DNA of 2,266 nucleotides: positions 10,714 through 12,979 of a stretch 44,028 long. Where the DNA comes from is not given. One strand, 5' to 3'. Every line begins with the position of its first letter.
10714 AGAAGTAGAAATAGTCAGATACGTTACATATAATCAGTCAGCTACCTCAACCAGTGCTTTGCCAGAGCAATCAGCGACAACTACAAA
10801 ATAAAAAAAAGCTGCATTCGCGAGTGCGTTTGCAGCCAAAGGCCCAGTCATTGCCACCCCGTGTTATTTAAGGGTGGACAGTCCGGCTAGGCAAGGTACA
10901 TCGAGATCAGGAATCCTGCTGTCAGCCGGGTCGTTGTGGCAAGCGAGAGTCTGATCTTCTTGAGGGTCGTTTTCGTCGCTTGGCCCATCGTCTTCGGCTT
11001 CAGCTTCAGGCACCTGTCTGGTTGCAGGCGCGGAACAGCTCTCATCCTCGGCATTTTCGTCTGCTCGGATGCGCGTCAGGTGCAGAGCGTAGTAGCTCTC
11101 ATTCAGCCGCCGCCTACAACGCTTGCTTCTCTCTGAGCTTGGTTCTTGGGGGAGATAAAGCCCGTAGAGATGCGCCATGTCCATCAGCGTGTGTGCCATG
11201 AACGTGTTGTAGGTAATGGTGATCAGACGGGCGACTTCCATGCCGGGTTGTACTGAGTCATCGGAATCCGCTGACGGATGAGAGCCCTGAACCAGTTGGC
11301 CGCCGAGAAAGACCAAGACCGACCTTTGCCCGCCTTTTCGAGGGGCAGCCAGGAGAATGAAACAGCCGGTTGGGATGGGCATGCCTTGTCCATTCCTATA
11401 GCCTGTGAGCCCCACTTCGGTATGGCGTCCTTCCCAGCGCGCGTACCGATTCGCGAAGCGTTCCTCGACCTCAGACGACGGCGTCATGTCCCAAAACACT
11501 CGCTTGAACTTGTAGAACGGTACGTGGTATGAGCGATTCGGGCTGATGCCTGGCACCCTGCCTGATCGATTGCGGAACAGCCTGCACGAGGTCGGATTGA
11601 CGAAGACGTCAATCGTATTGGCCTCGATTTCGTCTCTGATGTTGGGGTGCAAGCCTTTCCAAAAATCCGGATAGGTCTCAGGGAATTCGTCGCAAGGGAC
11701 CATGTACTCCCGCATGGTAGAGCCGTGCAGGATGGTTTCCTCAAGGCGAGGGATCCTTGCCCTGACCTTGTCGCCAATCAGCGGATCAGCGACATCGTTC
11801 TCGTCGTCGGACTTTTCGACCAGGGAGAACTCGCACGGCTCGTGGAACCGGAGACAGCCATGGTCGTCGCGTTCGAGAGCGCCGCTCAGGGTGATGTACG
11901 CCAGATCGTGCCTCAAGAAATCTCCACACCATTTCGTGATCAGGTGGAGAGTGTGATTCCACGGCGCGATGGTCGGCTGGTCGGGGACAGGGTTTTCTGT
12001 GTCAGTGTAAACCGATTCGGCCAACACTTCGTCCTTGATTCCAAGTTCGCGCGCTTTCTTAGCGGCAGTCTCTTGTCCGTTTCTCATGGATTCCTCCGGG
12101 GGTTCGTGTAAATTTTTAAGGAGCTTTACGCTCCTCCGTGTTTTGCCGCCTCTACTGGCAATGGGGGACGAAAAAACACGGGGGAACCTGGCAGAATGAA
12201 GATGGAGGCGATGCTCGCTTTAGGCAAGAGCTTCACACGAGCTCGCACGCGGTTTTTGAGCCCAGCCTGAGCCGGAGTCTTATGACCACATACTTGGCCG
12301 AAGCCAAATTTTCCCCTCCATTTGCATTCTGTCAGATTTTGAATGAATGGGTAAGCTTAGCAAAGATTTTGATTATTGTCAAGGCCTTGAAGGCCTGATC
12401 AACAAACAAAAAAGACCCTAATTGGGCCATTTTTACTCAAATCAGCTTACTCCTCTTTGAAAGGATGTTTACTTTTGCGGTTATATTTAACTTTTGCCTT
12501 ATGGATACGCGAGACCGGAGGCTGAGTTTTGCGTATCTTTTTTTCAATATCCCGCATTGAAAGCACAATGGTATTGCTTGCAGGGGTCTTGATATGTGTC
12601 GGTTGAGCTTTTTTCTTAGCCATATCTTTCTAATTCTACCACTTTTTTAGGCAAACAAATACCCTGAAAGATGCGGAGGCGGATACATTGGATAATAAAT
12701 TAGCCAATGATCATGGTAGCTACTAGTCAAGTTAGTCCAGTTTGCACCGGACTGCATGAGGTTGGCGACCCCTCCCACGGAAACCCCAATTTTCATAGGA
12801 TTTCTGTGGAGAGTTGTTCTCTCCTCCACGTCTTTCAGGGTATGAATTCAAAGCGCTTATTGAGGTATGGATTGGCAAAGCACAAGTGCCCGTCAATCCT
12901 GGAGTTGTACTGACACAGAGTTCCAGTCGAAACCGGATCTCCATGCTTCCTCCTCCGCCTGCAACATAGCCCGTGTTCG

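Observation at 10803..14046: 3.2-kb all-minus-strand orphan cassette in the slot upstream of rpoBC: candidate undescribed RNA-protein module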

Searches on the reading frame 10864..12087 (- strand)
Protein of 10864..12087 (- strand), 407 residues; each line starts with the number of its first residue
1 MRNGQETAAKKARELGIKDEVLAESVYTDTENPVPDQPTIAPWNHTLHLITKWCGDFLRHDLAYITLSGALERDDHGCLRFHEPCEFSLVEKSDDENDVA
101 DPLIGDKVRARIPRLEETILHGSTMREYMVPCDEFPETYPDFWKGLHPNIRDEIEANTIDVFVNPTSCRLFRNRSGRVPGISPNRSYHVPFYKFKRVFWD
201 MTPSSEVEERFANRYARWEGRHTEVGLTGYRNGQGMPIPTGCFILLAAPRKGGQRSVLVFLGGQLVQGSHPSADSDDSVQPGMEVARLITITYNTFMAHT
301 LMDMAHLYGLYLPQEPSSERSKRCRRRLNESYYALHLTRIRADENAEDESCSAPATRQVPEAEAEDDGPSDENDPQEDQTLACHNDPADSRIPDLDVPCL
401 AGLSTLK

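Call 6: search_protein_families(library=pfam, proteins=[window:10864-12087:-], max_evalue=1)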
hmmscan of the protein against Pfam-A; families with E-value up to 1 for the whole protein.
window:10864-12087:- (407 aa): 0 families

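Call 10: find_homologous_proteins(query=window:10864-12087:-)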
Query window:10864-12087:- (407 aa): 1 proteins with E <= 0.001 among 2925 candidates.
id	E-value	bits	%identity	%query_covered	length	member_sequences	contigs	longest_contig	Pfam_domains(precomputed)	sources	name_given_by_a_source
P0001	1.4e-284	961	100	100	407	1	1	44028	-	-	-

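Call 22: find_encoding_contigs(protein=P0001, flank=10000, max_places=10)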
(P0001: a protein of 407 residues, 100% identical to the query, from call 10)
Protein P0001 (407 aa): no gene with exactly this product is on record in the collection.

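Call 29: predict_structure(protein=window:10864-12087:-)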
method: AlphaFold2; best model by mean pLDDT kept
length: 407 residues; sequences in the alignment: 1
mean_pLDDT: 34.9   pTM: 0.25
mean pLDDT of the five models: 34.9, 29.8, 29.2, 28.3, 27.7
residues with pLDDT >= 90: 0; 70-90: 0; 50-70: 15; < 50: 392
segments of 3 or more residues with pLDDT < 50: 1-132, 145-150, 157-318, 320-407
pLDDT, mean of each block of 10 residues (from residue 1): 40 44 37 33 31 32 35 36 37 39 32 28 33 54 48 49 34 27 26 26 32 30 26 28 33 33 28 30 27 33 34 42 46 38 37 33 43 40 32 34 29
secondary structure, 60 per line:
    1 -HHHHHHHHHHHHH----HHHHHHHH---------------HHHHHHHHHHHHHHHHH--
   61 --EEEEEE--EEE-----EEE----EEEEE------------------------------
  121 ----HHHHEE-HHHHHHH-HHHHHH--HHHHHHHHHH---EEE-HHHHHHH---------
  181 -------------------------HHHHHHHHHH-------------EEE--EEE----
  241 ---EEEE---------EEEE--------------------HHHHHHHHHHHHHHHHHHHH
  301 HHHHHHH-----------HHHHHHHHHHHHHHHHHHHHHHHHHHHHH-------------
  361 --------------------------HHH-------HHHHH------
elements in order: H2-14 H19-26 H42-58 E63-68 E71-73 E79-81 E86-90 H125-128 H132-138 H140-145 H148-157 E161-163 H165-171 H206-215 E229-231 E234-236 E244-247 E257-260 H281-307 H319-347 H397-401

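Call 35: search_protein_representatives(protein=window:10864-12087:-)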
Query: 407 residues. Proteins with E-value up to 0.001 (for the whole library): 2; up to 1e-10: 2; up to 1e-30: 2. The best 2 are listed.
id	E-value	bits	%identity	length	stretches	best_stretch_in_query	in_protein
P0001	4.5e-285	961.4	100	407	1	1-407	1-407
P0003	4.6e-37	144.4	39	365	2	21-261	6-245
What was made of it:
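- Tried and rejected: Full HMMER against 1.8 billion representatives found only the sister-strain orthologue of ORF407 (call 35).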

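Call 41: find_encoding_contigs(protein=P0003, flank=10000, max_places=10)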
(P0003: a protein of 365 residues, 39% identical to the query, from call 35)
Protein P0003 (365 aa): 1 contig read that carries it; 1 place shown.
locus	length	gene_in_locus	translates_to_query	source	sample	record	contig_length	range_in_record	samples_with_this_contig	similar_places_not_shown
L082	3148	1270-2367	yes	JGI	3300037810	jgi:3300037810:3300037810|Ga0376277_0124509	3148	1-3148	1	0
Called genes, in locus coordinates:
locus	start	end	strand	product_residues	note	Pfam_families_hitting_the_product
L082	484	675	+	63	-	-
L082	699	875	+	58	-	-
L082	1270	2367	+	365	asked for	-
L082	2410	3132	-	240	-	PF13560:HTH_31 (faint), PF13413:HTH_25, PF09136:Glucodextran_B (weak)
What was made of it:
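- JGI called a 63-aa gene there (call 41).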

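Call 45: search_protein_families(library=phrogs, proteins=[window:10864-12087:-], max_evalue=1)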
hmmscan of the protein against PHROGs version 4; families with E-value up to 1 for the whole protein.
window:10864-12087:- (407 aa): 0 families

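Call 46: search_protein_families(library=padloc, proteins=[window:10864-12087:-], max_evalue=1)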
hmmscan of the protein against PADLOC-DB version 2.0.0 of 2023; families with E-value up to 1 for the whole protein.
window:10864-12087:- (407 aa): 0 families

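Call 47: search_protein_families(library=ncbifam, proteins=[window:10864-12087:-], max_evalue=1)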
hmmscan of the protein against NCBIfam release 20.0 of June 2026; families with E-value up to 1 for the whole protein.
window:10864-12087:- (407 aa): 0 families

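Call 68: search_solved_structures(query=A7, max_evalue=10)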
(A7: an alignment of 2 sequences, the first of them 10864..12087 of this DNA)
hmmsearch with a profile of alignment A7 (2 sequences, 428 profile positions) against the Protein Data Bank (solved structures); distinct sequences matched with E-value up to 10: 3.
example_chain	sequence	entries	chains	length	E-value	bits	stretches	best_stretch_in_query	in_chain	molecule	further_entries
7n6g_5E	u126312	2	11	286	0.36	12.9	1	285-406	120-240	FAP114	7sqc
4h4f_A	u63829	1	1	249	0.79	11.8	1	41-81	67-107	Chymotrypsin-C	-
4u1d_C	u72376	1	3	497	0.91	11.6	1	23-93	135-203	Eukaryotic translation initiation factor 3 subunit A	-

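Call 86: predict_structure(alignment_id=A9)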
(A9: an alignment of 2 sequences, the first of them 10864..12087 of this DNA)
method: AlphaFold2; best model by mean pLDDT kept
length: 407 residues; sequences in the alignment: 2
mean_pLDDT: 32.7   pTM: 0.29
mean pLDDT of the five models: 32.7, 32.2, 31.8, 30.6, 29.6
residues with pLDDT >= 90: 0; 70-90: 1; 50-70: 22; < 50: 384
segments of 3 or more residues with pLDDT < 50: 1-93, 95-104, 107-130, 145-150, 158-407
pLDDT, mean of each block of 10 residues (from residue 1): 32 32 25 31 29 27 38 37 44 43 47 38 39 59 48 54 35 27 23 23 25 26 31 34 33 35 28 28 32 33 25 31 37 30 31 24 29 25 23 23 23
secondary structure, 60 per line:
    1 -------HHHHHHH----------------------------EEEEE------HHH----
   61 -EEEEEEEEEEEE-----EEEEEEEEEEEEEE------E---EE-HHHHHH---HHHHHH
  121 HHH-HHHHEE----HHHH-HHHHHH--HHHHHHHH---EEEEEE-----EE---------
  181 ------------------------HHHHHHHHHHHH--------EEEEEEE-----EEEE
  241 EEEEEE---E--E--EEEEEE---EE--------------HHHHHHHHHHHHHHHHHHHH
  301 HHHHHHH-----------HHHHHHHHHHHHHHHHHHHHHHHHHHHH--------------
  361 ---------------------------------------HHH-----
elements in order: H8-14 E43-47 E62-73 E79-92 H106-111 H115-123 H125-128 H135-138 H140-145 H148-155 E159-164 H205-216 E225-231 E237-246 E256-261 H281-307 H319-346
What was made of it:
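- Two AlphaFold runs on ORF407 failed (pLDDT 33-35, calls 29, 86).
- Tried and rejected: AlphaFold2 on ORF407 alone and with its one homologue gave pLDDT 35 and 33, which is unusable, so no fold search was made (calls 29, 86).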

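Call 88: find_related_loci(query=A7, collection=viral_contigs, flank=5000)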
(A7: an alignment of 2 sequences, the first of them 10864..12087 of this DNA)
Query A7 (407 aa) in viral_contigs; peptide patterns used: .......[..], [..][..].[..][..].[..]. (x = any residue, [..] = any of these).
35 stretches matched a pattern, but none encodes a relative of the query by tblastn (E <= 1e-3).

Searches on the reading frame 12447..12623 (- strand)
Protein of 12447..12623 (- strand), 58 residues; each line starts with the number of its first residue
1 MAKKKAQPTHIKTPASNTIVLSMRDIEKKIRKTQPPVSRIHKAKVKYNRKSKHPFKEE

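Call 6: search_protein_families(library=pfam, proteins=[window:12447-12623:-], max_evalue=1)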
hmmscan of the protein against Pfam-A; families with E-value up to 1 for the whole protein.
window:12447-12623:- (58 aa): 0 families

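Call 36: find_homologous_proteins(query=window:12447-12623:-, max_evalue=10)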
Query window:12447-12623:- (58 aa): 1 proteins with E <= 10 among 3 candidates.
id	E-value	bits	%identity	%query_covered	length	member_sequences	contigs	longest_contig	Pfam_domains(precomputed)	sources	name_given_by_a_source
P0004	3.9e-27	110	95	100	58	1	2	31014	-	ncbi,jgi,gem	ncbi:MAG: hypothetical protein WCW31_02300 [Patescibacteria group bacterium]|jgi:hypothetical protei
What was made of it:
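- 12447..12623 (-): ORF58: a conserved, very basic small protein (pI about 10.7). Only one other cluster exists among 5.8 billion (call 36).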

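Call 42: find_encoding_contigs(protein=P0004, flank=10000, max_places=10)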
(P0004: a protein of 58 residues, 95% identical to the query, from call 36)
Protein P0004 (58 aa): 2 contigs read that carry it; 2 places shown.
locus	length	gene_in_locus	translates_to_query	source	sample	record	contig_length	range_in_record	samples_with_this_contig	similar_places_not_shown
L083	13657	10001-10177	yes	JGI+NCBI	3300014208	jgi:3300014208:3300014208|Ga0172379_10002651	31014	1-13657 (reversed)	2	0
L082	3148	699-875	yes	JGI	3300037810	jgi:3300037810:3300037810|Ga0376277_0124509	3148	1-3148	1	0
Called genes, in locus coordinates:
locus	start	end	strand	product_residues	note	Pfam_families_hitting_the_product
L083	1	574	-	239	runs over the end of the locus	PF20772:TACO1_YebC_N, PF01709:Transcrip_reg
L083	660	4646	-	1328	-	PF04997:RNA_pol_Rpb1_1, PF25984:BSH_YknX (faint), PF00623:RNA_pol_Rpb1_2, PF04983:RNA_pol_Rpb1_3, PF05000:RNA_pol_Rpb1_4, PF04998:RNA_pol_Rpb1_5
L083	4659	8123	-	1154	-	PF04563:RNA_pol_Rpb2_1, PF04561:RNA_pol_Rpb2_2, PF04565:RNA_pol_Rpb2_3, PF10385:RNA_pol_Rpb2_45, PF00562:RNA_pol_Rpb2_6, PF04560:RNA_pol_Rpb2_7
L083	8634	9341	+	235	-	-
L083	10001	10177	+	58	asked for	-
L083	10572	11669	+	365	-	-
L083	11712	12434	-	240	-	PF13560:HTH_31 (faint), PF13413:HTH_25, PF09136:Glucodextran_B (weak)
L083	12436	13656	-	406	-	PF01580:FtsK_SpoIIIE, PF12846:AAA_10 (faint), PF09397:FtsK_gamma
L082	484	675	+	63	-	-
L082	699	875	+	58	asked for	-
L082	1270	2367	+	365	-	-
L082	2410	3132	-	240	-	PF13560:HTH_31 (faint), PF13413:HTH_25, PF09136:Glucodextran_B (weak)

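Call 45: search_protein_families(library=phrogs, proteins=[window:12447-12623:-], max_evalue=1)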
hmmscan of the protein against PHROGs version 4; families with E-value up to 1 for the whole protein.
window:12447-12623:- (58 aa): 1 family
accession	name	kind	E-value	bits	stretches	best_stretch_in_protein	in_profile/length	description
phrog_2701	-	unknown function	0.034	15.1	1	36-53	22-39/46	-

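Call 46: search_protein_families(library=padloc, proteins=[window:12447-12623:-], max_evalue=1)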
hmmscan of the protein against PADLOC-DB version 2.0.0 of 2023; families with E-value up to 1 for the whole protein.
window:12447-12623:- (58 aa): 0 families

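Call 47: search_protein_families(library=ncbifam, proteins=[window:12447-12623:-], max_evalue=1)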
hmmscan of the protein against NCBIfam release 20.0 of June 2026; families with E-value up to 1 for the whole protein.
window:12447-12623:- (58 aa): 0 families

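Call 70: search_solved_structures(query=window:12447-12623:-, max_evalue=10)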
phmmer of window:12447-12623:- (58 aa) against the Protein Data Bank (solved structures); distinct sequences matched with E-value up to 10: 0.
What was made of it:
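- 12447..12623 (-): No family or PDB match (calls 6, 45-47, 70).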

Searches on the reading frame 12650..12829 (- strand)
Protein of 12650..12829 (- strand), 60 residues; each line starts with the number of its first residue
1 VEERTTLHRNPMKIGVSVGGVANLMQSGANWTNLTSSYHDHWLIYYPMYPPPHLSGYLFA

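Call 99: search_protein_families(library=pfam, proteins=[window:12650-12829:-], max_evalue=10)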
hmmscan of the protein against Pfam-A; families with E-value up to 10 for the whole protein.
seq(60 aa): 1 family
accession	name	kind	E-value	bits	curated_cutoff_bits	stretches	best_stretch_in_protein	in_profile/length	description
PF24709.1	DUF7670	-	0.042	14.6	29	1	18-59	67-106/118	Domain of unknown function (DUF7670)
